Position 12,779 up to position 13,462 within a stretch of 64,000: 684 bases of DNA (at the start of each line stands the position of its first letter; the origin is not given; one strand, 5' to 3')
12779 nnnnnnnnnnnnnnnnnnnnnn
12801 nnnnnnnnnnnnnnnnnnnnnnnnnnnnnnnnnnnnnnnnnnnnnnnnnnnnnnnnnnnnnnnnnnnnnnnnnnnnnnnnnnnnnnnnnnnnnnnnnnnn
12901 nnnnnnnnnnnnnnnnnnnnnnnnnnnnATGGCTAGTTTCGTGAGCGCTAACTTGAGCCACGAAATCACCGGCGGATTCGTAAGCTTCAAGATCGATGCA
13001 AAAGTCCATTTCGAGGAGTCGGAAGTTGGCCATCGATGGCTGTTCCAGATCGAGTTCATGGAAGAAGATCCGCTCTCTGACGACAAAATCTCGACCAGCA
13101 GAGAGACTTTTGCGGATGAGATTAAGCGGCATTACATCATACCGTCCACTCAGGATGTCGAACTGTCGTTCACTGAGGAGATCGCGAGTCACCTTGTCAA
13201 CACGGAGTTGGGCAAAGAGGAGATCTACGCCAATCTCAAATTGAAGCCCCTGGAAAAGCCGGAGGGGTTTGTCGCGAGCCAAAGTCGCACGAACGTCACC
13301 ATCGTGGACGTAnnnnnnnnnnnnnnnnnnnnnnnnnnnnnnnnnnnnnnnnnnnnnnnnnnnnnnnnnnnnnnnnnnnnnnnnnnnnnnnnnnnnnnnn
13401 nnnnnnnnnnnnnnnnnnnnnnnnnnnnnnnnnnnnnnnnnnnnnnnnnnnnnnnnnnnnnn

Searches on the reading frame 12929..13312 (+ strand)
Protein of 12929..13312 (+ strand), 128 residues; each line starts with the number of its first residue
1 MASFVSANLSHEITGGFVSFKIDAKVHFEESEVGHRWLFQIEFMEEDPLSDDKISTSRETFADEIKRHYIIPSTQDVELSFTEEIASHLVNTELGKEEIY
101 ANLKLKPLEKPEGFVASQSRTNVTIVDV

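Call 5: search_protein_families(library=pfam, proteins=[window:12929-13312:+], max_evalue=10)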
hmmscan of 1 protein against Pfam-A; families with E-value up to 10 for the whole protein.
window:12929-13312:+ (128 aa): 0 families

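Call 6: search_protein_families(library=ncbifam, proteins=[window:12929-13312:+], max_evalue=10)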
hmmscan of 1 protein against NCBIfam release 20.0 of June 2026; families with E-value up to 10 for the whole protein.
window:12929-13312:+ (128 aa): 0 families

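Call 8: find_homologous_proteins(query=window:12929-13312:+, max_evalue=0.01)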
Query window:12929-13312:+ (128 aa): 43 proteins with E <= 0.01 among 50 candidates.
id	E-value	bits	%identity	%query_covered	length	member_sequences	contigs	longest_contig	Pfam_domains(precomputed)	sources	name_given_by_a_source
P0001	1.5e-74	266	98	100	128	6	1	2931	-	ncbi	-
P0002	9.5e-59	215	76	100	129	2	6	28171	-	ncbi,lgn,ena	-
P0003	1.1e-57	211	75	100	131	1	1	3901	-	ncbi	-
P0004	7.9e-57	208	75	100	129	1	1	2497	-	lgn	-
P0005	9.6e-56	205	74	100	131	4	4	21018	-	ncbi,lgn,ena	-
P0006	3.4e-48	181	65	100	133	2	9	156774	-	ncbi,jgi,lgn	-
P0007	9.3e-48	179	64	100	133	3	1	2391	-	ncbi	-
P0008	2.3e-47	178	64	100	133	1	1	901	-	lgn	-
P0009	6.0e-47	177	64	100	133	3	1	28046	-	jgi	-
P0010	1.9e-46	175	62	100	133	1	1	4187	-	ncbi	-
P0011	2.3e-46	175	64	100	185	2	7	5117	-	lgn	-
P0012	2.7e-46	174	64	100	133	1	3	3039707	-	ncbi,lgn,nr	ncbi:MAG: hypothetical protein JSV41_11500 [Gemmatimonadota bacterium]|nr:MAG: hypothetical protein 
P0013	5.0e-46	174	62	100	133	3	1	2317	-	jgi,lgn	jgi:hypothetical protein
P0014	5.9e-46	173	63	100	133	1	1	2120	-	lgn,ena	-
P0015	7.5e-46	173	63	100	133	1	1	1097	-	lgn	-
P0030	2.1e-44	168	61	100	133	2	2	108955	-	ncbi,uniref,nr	ncbi:MAG: hypothetical protein GWN99_01210 [Gemmatimonadetes bacterium]|uniref:Uncharacterized prote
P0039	6.0e-38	147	56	100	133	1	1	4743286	-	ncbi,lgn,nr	ncbi:MAG: hypothetical protein JSV86_19040 [Gemmatimonadota bacterium]|nr:MAG: hypothetical protein 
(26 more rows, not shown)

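Call 11: find_encoding_contigs(protein=P0039, flank=6000, max_places=2)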
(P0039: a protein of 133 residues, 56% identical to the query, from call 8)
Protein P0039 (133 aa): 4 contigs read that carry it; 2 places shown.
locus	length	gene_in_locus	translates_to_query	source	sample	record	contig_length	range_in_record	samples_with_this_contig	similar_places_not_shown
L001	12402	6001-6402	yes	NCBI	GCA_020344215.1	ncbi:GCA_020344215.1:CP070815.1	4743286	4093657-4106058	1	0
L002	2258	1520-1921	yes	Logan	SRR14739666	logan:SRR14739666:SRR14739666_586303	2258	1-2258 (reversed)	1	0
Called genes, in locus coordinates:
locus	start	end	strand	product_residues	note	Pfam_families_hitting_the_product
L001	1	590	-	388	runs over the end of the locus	PF14907:NTP_transf_5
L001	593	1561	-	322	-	PF01370:Epimerase, PF02719:Polysacc_synt_2 (faint), PF04321:RmlD_sub_bind (weak), PF07993:NAD_binding_4 (faint), PF16363:GDP_Man_Dehyd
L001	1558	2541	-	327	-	PF01370:Epimerase, PF04321:RmlD_sub_bind, PF05368:NmrA, PF16363:GDP_Man_Dehyd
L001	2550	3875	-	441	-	PF03446:NAD_binding_2, PF03721:UDPG_MGDP_dh_N, PF00984:UDPG_MGDP_dh, PF03720:UDPG_MGDP_dh_C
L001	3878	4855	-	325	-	PF00490:ALAD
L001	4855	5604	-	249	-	PF02602:HEM4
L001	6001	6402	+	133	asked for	-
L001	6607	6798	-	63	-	PF00830:Ribosomal_L28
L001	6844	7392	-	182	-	-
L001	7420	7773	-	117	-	PF01196:Ribosomal_L17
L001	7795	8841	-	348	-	PF01193:RNA_pol_L, PF01000:RNA_pol_A_bac, PF03118:RNA_pol_A_CTD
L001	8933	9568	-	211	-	PF00163:Ribosomal_S4, PF01479:S4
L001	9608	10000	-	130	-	PF00411:Ribosomal_S11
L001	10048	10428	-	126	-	PF00416:Ribosomal_S13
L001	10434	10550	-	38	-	PF00444:Ribosomal_L36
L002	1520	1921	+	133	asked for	-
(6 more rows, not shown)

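Call 12: find_encoding_contigs(protein=P0012, flank=6000, max_places=2)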
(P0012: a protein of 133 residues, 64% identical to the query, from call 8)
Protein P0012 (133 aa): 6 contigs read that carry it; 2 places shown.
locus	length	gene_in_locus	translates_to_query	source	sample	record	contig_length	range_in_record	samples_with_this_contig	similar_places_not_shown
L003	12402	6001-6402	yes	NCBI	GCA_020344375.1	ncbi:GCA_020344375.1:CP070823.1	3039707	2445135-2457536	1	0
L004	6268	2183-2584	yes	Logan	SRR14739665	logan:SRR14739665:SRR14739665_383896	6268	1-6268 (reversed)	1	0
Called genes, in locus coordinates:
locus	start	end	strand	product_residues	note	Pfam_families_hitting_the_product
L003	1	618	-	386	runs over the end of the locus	PF14907:NTP_transf_5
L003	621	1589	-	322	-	PF01073:3Beta_HSD, PF01370:Epimerase, PF02719:Polysacc_synt_2 (weak), PF04321:RmlD_sub_bind, PF07993:NAD_binding_4 (faint), PF13460:NAD_binding_10 (weak), PF16363:GDP_Man_Dehyd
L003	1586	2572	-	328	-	PF01370:Epimerase, PF04321:RmlD_sub_bind, PF05368:NmrA (weak), PF16363:GDP_Man_Dehyd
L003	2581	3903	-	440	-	PF02826:2-Hacid_dh_C (faint), PF03446:NAD_binding_2 (weak), PF03721:UDPG_MGDP_dh_N, PF00984:UDPG_MGDP_dh, PF03720:UDPG_MGDP_dh_C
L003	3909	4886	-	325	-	PF00490:ALAD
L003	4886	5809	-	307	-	PF02602:HEM4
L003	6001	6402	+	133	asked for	-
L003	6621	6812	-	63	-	PF00830:Ribosomal_L28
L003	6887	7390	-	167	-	-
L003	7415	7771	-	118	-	PF01196:Ribosomal_L17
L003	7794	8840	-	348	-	PF01193:RNA_pol_L, PF01000:RNA_pol_A_bac, PF03118:RNA_pol_A_CTD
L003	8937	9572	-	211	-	PF00163:Ribosomal_S4, PF01479:S4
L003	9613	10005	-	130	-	PF00411:Ribosomal_S11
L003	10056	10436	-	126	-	PF00416:Ribosomal_S13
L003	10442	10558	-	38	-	PF00444:Ribosomal_L36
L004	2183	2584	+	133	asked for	-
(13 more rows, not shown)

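Call 13: find_encoding_contigs(protein=P0006, flank=6000, max_places=3)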
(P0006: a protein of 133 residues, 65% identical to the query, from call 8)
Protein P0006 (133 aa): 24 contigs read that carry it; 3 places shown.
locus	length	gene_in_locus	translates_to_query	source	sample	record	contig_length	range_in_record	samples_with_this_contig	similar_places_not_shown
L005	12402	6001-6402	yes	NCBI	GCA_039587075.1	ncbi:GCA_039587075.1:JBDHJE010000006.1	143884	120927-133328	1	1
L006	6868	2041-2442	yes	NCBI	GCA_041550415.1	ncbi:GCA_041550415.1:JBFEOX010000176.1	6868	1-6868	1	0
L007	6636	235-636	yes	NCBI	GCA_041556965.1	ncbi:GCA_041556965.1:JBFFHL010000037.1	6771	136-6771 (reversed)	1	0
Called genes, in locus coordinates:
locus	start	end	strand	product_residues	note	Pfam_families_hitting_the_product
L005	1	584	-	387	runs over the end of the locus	PF14907:NTP_transf_5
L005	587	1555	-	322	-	PF01073:3Beta_HSD (weak), PF01370:Epimerase, PF02719:Polysacc_synt_2 (faint), PF04321:RmlD_sub_bind, PF07993:NAD_binding_4 (faint), PF16363:GDP_Man_Dehyd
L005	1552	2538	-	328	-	PF01370:Epimerase, PF04321:RmlD_sub_bind, PF05368:NmrA (weak), PF16363:GDP_Man_Dehyd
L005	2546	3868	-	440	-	PF03446:NAD_binding_2, PF03721:UDPG_MGDP_dh_N, PF00984:UDPG_MGDP_dh, PF03720:UDPG_MGDP_dh_C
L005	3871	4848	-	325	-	PF00490:ALAD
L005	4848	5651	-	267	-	PF02602:HEM4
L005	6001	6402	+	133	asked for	-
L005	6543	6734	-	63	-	PF00830:Ribosomal_L28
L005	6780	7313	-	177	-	-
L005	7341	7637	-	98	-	PF01196:Ribosomal_L17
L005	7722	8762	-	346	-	PF01193:RNA_pol_L, PF01000:RNA_pol_A_bac, PF03118:RNA_pol_A_CTD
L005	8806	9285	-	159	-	PF00163:Ribosomal_S4, PF01479:S4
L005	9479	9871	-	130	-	PF00411:Ribosomal_S11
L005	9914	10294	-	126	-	PF00416:Ribosomal_S13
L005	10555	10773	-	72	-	PF01176:eIF-1a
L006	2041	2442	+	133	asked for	-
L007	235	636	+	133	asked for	-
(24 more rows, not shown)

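Call 18: search_solved_structures(query=A1, max_evalue=10, show_alignments=2)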
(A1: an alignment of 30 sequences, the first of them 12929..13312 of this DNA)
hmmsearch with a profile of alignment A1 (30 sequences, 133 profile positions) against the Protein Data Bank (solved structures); distinct sequences matched with E-value up to 10: 1.
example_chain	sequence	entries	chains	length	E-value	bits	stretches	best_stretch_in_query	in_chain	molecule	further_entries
6kol_A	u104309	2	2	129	0.09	15.9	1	68-129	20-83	Blue (Type 1) copper domain protein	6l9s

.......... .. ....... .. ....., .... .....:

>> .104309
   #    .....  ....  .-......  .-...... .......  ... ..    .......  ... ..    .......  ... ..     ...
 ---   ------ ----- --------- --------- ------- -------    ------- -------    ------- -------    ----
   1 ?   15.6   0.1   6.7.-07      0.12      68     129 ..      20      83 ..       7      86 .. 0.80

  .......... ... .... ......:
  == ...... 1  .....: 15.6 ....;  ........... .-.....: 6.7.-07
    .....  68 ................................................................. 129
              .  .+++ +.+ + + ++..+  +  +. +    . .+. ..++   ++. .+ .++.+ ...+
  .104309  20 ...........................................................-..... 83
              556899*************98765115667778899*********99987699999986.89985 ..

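Call 19: find_related_loci(query=A1, collection=genome_contigs, flank=3000)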
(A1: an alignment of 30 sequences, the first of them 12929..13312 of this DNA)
Query A1 (128 aa) in genome_contigs; peptide patterns used: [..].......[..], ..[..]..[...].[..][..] (x = any residue, [..] = any of these).
262 stretches matched a pattern; 34 encode a relative of the query (tblastn E <= 1e-3); 34 distinct loci.
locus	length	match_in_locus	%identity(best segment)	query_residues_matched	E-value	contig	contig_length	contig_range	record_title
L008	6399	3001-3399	65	1-128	4e-56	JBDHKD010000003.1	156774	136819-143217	MAG: Gemmatimonadota bacterium isolate BHB10-38_Bin_112 BHB10-38_Bin_112_scaffold_366, whole genome shotgun sequence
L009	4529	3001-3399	63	1-128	4e-56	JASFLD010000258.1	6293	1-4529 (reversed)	MAG: Gemmatimonadales bacterium isolate D0817M02metaG_sub_Bin_188 D0817M02metaG_FD_scaffold_6980_c1, whole genome shotgu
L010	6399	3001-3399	65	1-128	5e-55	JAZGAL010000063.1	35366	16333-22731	MAG: Gemmatimonadota bacterium isolate SCS1bin.26 SCS1bin.26_63, whole genome shotgun sequence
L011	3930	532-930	62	1-128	1e-54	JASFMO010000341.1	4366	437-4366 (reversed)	MAG: Gemmatimonadales bacterium isolate D0817S02metaG_Bin_254 D0817S02metaG_FD_scaffold_8007_c1, whole genome shotgun se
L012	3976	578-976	65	1-128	1e-54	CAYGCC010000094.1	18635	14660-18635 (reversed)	MAG TPA_asm: uncultured Gemmatimonadota bacterium isolate ERP108616_co1_93 genome assembly, contig: k119_612500, whole g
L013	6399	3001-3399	64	1-128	4e-54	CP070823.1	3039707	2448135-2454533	MAG: Gemmatimonadota bacterium isolate bin113 chromosome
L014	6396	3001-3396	64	1-127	5e-54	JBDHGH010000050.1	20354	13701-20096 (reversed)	MAG: Gemmatimonadota bacterium isolate M8-58_Bin_422 M8-58_Bin_422_scaffold_10305, whole genome shotgun sequence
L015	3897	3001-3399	63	1-128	1e-53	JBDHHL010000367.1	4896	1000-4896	MAG: Gemmatimonadota bacterium isolate M8-62_Bin_193 M8-62_Bin_193_scaffold_109671, whole genome shotgun sequence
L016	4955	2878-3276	63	1-128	3e-53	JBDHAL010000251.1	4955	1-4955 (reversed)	MAG: Gemmatimonadota bacterium isolate M3-44_Bin_235 M3-44_Bin_235_scaffold_100113, whole genome shotgun sequence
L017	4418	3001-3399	62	1-128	2e-53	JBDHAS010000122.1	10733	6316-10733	MAG: Gemmatimonadota bacterium isolate M3-44_Bin_339 M3-44_Bin_339_scaffold_28153, whole genome shotgun sequence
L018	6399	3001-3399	62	1-128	2e-52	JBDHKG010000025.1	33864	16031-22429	MAG: Gemmatimonadota bacterium isolate BHB10-38_Bin_179 BHB10-38_Bin_179_scaffold_5212, whole genome shotgun sequence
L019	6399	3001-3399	61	1-128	8e-53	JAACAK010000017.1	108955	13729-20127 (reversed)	MAG: Candidatus Kutchimonas denitrificans isolate KS3-K002 K_merged_R1_(paired)_contig_101778, whole genome shotgun sequ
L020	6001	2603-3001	62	1-128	3e-52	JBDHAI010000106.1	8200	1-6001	MAG: Gemmatimonadota bacterium isolate M3-44_Bin_197 M3-44_Bin_197_scaffold_43582, whole genome shotgun sequence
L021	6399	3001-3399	62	1-128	2e-51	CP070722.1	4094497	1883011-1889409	MAG: Gemmatimonadota bacterium isolate bin464 chromosome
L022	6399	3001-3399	66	1-128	7e-51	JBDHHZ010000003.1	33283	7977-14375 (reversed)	MAG: Gemmatimonadota bacterium isolate M8-62_Bin_385 M8-62_Bin_385_scaffold_3572, whole genome shotgun sequence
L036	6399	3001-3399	47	1-128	4e-38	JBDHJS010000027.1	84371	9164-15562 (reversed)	MAG: Gemmatimonadota bacterium isolate BHB10-26_Bin_292 BHB10-26_Bin_292_scaffold_1782, whole genome shotgun sequence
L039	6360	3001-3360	42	1-128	1e-24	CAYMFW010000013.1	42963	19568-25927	MAG TPA_asm: uncultured Planctomycetota bacterium isolate SRP214966_co4_1 genome assembly, contig: NODE_543_length_42963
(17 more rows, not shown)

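Call 24: predict_structure(alignment_id=A1)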
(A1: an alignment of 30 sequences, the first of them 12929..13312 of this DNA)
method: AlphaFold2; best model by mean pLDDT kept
length: 128 residues; sequences in the alignment: 30
mean_pLDDT: 88.6   pTM: 0.82
mean pLDDT of the five models: 88.6, 88.1, 83.0, 81.3, 62.1
residues with pLDDT >= 90: 80; 70-90: 37; 50-70: 9; < 50: 2
segments of 3 or more residues with pLDDT < 50: none
pLDDT, mean of each block of 10 residues (from residue 1): 95 91 97 95 89 74 79 96 89 78 91 90 88
secondary structure, 60 per line:
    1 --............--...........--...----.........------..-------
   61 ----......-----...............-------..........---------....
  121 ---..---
elements in order: E3-14 E17-27 E37-45 E65-70 E76-86 H87-90 E98-107 E117-120

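Call 25: search_protein_representatives(alignment_id=A1)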
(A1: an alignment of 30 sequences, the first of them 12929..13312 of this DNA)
Query: 30 sequences, 133 profile positions. Proteins with E-value up to 0.001 (for the whole library): 34; up to 1e-10: 20; up to 1e-30: 3. The best 34 are listed.
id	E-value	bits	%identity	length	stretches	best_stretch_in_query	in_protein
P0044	3.1e-69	247.3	-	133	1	1-133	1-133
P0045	1.4e-51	190.1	-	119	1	1-133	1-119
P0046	1.7e-51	189.9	-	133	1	1-133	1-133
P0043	1.2e-30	122.3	-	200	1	1-78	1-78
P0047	4.4e-27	110.8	-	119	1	1-133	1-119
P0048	1.7e-23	99.2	-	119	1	1-133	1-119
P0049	4.0e-22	94.8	-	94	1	1-69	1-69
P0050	1.3e-21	93.2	-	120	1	1-133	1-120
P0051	4.8e-21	91.3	-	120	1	1-132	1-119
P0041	1.1e-19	87.0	-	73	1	1-50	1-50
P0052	8.7e-19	84.0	-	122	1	1-133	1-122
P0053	2.6e-17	79.2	-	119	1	1-133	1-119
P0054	5.8e-17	78.1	-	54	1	1-44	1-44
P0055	6.7e-14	68.2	-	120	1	1-133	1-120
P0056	1.4e-13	67.2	-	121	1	1-133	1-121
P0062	2.6e-08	50.1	-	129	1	1-133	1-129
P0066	3.6e-07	46.4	-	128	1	1-120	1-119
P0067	5.4e-07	45.9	-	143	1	1-130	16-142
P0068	2.2e-06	43.9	-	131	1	7-133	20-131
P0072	1.8e-04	37.6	-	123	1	15-112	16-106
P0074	7.1e-04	35.8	-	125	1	18-112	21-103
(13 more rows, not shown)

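Call 31: find_encoding_contigs(protein=P0002, flank=6000, max_places=2)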
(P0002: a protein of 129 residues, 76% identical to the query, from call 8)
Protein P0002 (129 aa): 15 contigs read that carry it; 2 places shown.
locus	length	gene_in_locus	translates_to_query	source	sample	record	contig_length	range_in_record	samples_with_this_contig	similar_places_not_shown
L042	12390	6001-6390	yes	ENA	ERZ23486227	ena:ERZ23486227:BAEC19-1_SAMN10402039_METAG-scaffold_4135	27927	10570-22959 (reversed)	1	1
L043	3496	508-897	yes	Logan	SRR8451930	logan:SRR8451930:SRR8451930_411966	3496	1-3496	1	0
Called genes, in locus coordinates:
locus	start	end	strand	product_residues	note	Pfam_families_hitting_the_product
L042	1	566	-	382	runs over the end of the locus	PF14907:NTP_transf_5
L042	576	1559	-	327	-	PF00106:adh_short (weak), PF01073:3Beta_HSD, PF01370:Epimerase, PF02719:Polysacc_synt_2, PF04321:RmlD_sub_bind, PF07993:NAD_binding_4 (weak), PF16363:GDP_Man_Dehyd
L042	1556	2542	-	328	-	PF01370:Epimerase, PF04321:RmlD_sub_bind, PF16363:GDP_Man_Dehyd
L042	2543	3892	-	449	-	PF03721:UDPG_MGDP_dh_N, PF03446:NAD_binding_2 (weak), PF00984:UDPG_MGDP_dh, PF03720:UDPG_MGDP_dh_C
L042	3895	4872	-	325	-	PF00490:ALAD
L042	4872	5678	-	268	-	PF02602:HEM4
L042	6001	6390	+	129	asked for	-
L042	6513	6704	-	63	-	PF00830:Ribosomal_L28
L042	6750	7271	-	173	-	-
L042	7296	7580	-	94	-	PF01196:Ribosomal_L17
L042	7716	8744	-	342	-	PF01193:RNA_pol_L, PF01000:RNA_pol_A_bac, PF03118:RNA_pol_A_CTD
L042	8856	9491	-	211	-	PF00163:Ribosomal_S4, PF01479:S4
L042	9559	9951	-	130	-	PF00411:Ribosomal_S11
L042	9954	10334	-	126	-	PF00416:Ribosomal_S13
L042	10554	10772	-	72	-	PF01176:eIF-1a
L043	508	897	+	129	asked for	-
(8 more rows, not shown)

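Call 32: find_encoding_contigs(protein=P0005, flank=6000, max_places=2)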
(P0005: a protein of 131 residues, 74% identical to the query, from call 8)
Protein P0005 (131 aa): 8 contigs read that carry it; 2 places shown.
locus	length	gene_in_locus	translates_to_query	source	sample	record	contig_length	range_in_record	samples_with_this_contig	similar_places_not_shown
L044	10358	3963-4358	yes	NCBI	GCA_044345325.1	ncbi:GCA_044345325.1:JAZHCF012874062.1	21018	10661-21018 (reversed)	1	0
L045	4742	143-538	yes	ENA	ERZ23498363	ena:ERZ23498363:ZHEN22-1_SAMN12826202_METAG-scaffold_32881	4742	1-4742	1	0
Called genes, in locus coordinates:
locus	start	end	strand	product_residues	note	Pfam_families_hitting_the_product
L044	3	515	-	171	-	?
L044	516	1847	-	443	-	PF03446:NAD_binding_2, PF03721:UDPG_MGDP_dh_N, PF00984:UDPG_MGDP_dh, PF03720:UDPG_MGDP_dh_C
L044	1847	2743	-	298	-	PF00490:ALAD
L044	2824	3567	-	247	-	PF02602:HEM4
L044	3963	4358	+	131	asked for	-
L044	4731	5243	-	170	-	-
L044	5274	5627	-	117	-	PF01196:Ribosomal_L17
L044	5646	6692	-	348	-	PF01193:RNA_pol_L, PF01000:RNA_pol_A_bac, PF03118:RNA_pol_A_CTD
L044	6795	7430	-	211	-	PF00163:Ribosomal_S4, PF01479:S4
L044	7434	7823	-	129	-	PF00411:Ribosomal_S11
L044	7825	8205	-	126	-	PF00416:Ribosomal_S13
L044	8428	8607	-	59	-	PF01176:eIF-1a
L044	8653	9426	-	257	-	PF00557:Peptidase_M24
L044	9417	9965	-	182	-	PF00406:ADK, PF13207:AAA_17, PF05191:ADK_lid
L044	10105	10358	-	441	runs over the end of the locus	PF00344:SecY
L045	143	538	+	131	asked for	-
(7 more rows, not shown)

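Call 33: find_encoding_contigs(protein=P0001, flank=6000, max_places=2)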
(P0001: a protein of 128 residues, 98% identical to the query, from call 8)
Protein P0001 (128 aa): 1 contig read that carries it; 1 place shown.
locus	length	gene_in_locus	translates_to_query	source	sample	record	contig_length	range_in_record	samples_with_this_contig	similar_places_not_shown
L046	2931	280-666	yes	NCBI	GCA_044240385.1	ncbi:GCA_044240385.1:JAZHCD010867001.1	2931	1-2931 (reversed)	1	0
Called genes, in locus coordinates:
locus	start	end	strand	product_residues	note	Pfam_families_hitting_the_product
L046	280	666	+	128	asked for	-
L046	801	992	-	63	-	PF00830:Ribosomal_L28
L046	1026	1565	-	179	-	-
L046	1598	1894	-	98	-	PF01196:Ribosomal_L17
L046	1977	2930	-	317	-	?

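Call 35: search_protein_families(library=pfam, proteins=[P0047, P0048, P0050, P0056, P0062, P0066, P0067, P0068, P0072, P0074], max_evalue=1)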
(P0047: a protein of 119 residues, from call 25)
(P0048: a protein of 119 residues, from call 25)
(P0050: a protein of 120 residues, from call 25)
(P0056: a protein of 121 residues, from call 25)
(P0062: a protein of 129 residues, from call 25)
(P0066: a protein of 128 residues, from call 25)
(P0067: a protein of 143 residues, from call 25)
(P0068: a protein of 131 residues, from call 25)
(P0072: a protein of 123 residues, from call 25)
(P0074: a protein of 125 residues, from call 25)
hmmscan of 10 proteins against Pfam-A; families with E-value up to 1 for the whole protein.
P0047 (119 aa): 0 families

P0048 (119 aa): 0 families

P0050 (120 aa): 0 families

P0056 (121 aa): 0 families

P0062 (129 aa): 0 families

P0066 (128 aa): 0 families

P0067 (143 aa): 0 families

P0068 (131 aa): 0 families

P0072 (123 aa): 0 families

P0074 (125 aa): 0 families

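Call 37: search_protein_families(library=padloc, proteins=[window:12929-13312:+, P0047, P0048, P0050, P0056, P0062, P0067, P0074], max_evalue=1)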
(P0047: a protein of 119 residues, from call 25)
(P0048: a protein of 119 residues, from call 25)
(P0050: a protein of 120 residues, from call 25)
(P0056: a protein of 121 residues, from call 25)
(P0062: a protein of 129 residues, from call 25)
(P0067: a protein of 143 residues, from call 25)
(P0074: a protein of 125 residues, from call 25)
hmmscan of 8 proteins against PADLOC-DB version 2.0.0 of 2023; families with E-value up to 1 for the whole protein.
window:12929-13312:+ (128 aa): 0 families

P0047 (119 aa): 0 families

P0048 (119 aa): 0 families

P0050 (120 aa): 0 families

P0056 (121 aa): 0 families

P0062 (129 aa): 0 families

P0067 (143 aa): 0 families

P0074 (125 aa): 0 families
